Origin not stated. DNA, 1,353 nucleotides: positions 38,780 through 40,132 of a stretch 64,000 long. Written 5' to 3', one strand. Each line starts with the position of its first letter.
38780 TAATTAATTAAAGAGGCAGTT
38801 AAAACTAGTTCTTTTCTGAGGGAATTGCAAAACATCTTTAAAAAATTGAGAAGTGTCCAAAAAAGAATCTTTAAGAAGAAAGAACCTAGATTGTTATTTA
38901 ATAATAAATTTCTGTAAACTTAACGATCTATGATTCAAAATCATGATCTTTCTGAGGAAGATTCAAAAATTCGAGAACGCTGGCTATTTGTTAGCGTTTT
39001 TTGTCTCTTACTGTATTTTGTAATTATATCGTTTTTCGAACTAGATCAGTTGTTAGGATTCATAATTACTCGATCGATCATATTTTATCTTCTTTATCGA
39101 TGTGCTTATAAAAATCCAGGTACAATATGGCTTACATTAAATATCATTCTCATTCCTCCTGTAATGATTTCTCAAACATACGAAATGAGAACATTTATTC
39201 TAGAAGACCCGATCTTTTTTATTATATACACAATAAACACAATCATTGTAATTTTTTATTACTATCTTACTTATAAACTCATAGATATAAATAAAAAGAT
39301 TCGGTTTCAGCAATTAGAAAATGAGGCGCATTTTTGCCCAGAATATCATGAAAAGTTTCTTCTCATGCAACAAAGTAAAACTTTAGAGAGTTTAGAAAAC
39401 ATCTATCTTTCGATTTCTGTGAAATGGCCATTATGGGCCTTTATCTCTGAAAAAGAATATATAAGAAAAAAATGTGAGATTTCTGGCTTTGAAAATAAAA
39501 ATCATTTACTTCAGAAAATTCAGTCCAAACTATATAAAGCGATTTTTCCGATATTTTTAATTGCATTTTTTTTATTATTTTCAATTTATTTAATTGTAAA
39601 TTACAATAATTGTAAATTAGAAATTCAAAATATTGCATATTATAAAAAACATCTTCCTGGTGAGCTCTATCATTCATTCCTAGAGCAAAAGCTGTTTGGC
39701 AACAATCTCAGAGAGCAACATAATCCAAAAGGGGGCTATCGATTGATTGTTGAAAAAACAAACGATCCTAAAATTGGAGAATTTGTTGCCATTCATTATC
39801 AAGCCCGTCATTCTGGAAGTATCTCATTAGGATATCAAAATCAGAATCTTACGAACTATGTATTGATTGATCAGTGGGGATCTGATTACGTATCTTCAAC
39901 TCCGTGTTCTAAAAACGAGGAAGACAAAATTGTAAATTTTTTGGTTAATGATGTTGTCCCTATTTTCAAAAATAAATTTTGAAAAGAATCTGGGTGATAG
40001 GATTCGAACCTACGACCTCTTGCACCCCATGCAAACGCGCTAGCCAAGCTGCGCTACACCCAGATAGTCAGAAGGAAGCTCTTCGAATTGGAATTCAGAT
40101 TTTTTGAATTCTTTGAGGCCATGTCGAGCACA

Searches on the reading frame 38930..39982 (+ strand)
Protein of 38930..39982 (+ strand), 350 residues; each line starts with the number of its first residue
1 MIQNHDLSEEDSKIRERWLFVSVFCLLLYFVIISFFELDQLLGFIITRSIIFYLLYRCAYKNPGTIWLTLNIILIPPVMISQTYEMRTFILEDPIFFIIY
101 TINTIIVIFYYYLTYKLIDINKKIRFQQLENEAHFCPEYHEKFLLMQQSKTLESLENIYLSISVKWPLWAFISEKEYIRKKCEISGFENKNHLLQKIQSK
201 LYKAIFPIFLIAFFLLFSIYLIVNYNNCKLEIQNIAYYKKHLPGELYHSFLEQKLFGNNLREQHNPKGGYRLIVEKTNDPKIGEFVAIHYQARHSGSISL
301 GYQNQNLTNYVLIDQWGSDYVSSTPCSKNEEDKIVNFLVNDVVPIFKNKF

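Call 27: find_encoding_contigs(protein=window:38930-39982:+, flank=10000, max_places=6)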
Protein window:38930-39982:+ (350 aa): 2 contigs read that carry it; 2 places shown.
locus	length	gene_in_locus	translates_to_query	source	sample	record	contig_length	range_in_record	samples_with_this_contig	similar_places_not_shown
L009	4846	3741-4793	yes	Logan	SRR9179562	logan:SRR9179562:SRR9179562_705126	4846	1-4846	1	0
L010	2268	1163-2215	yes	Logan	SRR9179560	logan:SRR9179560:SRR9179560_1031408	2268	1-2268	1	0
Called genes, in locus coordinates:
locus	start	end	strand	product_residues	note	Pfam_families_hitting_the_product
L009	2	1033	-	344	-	?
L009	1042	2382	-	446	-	PF01145:Band_7, PF15975:Flot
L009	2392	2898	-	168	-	-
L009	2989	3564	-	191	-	-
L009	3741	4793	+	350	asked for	-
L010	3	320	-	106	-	?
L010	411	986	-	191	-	-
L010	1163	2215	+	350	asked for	-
